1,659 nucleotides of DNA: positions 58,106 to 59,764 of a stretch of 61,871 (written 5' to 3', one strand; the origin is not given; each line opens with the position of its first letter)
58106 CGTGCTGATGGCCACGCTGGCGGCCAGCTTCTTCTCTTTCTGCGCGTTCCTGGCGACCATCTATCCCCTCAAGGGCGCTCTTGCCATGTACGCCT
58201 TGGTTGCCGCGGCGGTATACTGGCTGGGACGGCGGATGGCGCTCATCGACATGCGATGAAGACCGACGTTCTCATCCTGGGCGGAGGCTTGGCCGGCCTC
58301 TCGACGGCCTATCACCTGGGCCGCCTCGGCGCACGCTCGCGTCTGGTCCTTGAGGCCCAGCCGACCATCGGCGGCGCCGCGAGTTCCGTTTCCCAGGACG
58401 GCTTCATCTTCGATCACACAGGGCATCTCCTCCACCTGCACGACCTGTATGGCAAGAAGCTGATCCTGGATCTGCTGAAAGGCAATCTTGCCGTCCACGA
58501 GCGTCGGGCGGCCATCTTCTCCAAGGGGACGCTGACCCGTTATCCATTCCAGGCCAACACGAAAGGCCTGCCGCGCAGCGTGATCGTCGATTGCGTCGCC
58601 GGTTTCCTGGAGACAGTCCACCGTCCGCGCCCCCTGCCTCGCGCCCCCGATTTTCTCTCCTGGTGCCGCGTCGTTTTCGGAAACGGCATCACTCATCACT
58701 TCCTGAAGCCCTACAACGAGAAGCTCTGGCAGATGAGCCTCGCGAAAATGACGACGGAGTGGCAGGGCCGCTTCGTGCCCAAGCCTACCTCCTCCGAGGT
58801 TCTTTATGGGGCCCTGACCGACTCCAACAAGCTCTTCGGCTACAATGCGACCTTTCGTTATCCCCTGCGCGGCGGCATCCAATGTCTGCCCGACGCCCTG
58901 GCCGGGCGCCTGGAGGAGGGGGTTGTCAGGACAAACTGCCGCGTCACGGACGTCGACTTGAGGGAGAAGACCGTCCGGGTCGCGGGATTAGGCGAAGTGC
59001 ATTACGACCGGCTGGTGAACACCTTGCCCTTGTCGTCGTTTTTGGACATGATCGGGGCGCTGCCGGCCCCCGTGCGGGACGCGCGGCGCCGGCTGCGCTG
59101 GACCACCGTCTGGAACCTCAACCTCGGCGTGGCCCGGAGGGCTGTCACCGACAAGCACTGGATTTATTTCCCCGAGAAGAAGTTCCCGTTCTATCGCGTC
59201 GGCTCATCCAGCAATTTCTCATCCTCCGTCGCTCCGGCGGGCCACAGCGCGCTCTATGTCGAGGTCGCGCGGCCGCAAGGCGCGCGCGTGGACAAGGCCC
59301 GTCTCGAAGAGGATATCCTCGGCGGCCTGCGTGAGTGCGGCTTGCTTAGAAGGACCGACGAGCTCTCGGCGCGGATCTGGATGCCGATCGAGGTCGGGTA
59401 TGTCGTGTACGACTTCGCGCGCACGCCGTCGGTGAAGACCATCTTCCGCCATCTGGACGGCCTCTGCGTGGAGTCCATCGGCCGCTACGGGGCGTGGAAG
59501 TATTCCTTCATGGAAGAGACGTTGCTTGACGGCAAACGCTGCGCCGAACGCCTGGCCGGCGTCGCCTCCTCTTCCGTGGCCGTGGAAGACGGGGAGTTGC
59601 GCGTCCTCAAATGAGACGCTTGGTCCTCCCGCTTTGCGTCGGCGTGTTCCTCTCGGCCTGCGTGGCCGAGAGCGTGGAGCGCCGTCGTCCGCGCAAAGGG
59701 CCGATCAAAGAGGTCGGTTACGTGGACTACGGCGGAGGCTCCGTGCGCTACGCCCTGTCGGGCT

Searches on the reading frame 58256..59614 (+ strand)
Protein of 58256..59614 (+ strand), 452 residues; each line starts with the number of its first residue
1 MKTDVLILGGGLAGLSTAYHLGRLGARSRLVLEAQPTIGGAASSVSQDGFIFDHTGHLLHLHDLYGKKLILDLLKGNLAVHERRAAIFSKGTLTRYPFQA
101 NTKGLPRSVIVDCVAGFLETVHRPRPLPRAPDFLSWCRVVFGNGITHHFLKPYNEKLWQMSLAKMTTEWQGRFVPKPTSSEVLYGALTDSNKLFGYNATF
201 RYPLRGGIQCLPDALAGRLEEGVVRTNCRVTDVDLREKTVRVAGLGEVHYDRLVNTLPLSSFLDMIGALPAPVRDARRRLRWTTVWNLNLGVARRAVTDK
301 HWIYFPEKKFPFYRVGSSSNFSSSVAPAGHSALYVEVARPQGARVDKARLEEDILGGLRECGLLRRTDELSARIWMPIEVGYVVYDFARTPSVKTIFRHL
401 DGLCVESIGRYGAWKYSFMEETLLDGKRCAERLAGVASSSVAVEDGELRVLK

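Call 41: search_solved_structures(query=window:58256-59614:+, max_evalue=0.00001, show_alignments=2)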
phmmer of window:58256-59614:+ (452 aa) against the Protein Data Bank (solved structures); distinct sequences matched with E-value up to 0.00001: 14.
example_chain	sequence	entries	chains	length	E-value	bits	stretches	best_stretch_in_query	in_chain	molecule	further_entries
3uka_A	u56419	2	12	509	4.6e-46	160.6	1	3-324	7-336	UDP-galactopyranose mutase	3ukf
3ukl_A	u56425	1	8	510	4.6e-46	160.6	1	3-324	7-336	UDP-galactopyranose mutase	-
3ukk_A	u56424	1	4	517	4.9e-46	160.5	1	3-324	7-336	UDP-galactopyranose mutase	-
3ukh_A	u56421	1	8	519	5e-46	160.5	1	3-324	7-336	UDP-galactopyranose mutase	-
3ute_A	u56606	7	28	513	6.5e-46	160.1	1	3-335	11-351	UDP-galactopyranose mutase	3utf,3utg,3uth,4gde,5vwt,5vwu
4u8i_A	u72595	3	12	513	8.9e-46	159.7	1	3-335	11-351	UDP-galactopyranose mutase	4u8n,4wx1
3ukq_A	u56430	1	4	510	1.2e-45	159.2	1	3-324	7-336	UDP-galactopyranose mutase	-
3ukp_A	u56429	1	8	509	3.1e-45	157.9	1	3-324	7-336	UDP-galactopyranose mutase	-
4u8k_A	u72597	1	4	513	4.4e-45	157.4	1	3-335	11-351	UDP-galactopyranose mutase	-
4dsg_A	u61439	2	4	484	5.3e-45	157.1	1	4-443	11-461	UDP-galactopyranose mutase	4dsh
4u8l_A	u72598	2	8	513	8.2e-45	156.5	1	3-335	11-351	UDP-galactopyranose mutase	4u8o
4u8j_A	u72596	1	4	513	1.2e-44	156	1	3-335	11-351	UDP-galactopyranose mutase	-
4u8m_A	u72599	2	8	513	1.2e-44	156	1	3-335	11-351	UDP-galactopyranose mutase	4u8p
5hhf_A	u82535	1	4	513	1.6e-44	155.5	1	3-335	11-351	UDP-galactopyranose mutase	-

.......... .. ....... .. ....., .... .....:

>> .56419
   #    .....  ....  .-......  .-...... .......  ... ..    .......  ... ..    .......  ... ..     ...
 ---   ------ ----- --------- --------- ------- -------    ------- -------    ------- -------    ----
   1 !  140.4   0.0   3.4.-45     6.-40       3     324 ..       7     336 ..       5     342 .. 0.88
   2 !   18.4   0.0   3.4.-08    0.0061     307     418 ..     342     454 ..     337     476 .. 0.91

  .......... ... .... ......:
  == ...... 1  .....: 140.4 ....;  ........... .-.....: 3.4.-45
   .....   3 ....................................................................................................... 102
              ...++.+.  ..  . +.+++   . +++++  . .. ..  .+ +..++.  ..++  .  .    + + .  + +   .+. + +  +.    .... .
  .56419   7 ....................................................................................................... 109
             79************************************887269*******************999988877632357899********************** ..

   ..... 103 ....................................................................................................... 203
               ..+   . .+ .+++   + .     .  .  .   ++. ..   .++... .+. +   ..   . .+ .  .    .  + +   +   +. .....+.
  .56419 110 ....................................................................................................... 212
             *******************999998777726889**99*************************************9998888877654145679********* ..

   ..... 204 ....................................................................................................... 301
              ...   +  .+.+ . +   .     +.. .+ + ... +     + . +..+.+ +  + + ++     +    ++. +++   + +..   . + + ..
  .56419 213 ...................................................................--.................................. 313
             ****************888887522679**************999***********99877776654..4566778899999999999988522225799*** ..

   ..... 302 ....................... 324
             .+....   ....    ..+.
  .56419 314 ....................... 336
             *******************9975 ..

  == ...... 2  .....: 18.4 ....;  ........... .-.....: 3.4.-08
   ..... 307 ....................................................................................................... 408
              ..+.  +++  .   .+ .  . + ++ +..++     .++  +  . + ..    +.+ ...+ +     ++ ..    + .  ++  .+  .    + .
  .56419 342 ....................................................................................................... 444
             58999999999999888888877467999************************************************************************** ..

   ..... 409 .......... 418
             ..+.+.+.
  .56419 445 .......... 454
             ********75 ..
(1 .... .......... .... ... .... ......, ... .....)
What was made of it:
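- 58256..59614 (+): Eukaryote-type UDP-galactopyranose-mutase-like flavoenzyme. ATGA overlap with the WecA-like gene. Residues at the positions I recall as UGM's His loop, R327, Y419, R447 and Y453 align (call 41).
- Tried and rejected: Flavoproteins as amine oxidases or carotenoid desaturases: rejected for 58256-59614, which is UGM-like over its full length (call 41).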

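Call 47: search_protein_families(library=ncbifam, proteins=[window:58256-59614:+], max_evalue=0.00001)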
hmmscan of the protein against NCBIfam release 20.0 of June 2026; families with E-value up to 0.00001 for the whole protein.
window:58256-59614:+ (452 aa): 11 families
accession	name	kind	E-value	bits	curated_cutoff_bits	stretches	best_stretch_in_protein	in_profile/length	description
NF005547.0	PRK07208.1-3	equivalog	5.6e-40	137.5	380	1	3-435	5-443/465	hypothetical protein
NF005548.0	PRK07208.1-4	equivalog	2.1e-37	128.9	389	1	2-431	3-448/488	hypothetical protein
NF005545.0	PRK07208.1-1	equivalog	2.4e-24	85.6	451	1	2-424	7-452/504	hypothetical protein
NF005560.0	PRK07233.1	equivalog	2.4e-19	69.5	252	2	204-376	194-373/435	hypothetical protein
TIGR03467.1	HpnE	equivalog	7.8e-10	38.6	283.05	1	5-59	1-56/430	hydroxysqualene dehydroxylase HpnE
TIGR02734.1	crtI_fam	subfamily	2.3e-09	36.5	238.1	1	6-54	2-49/504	phytoene desaturase family protein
NF008845.0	PRK11883.1-5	equivalog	2.9e-09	35.7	560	0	2-57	4-64/468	protoporphyrinogen oxidase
NF005546.0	PRK07208.1-2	equivalog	9.4e-09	34.4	418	0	2-58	4-60/527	hypothetical protein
NF058655.1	CrtID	equivalog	1.9e-08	33.6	640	1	5-56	1-51/478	bifunctional phytoene desaturase/3,4-desaturase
TIGR00562.1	proto_IX_ox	equivalog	2.8e-08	32.8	97.85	1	2-59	2-60/470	protoporphyrinogen oxidase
TIGR02733.1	desat_CrtD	equivalog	1.6e-06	27.1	549.7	0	3-53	2-51/492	C-3',4' desaturase CrtD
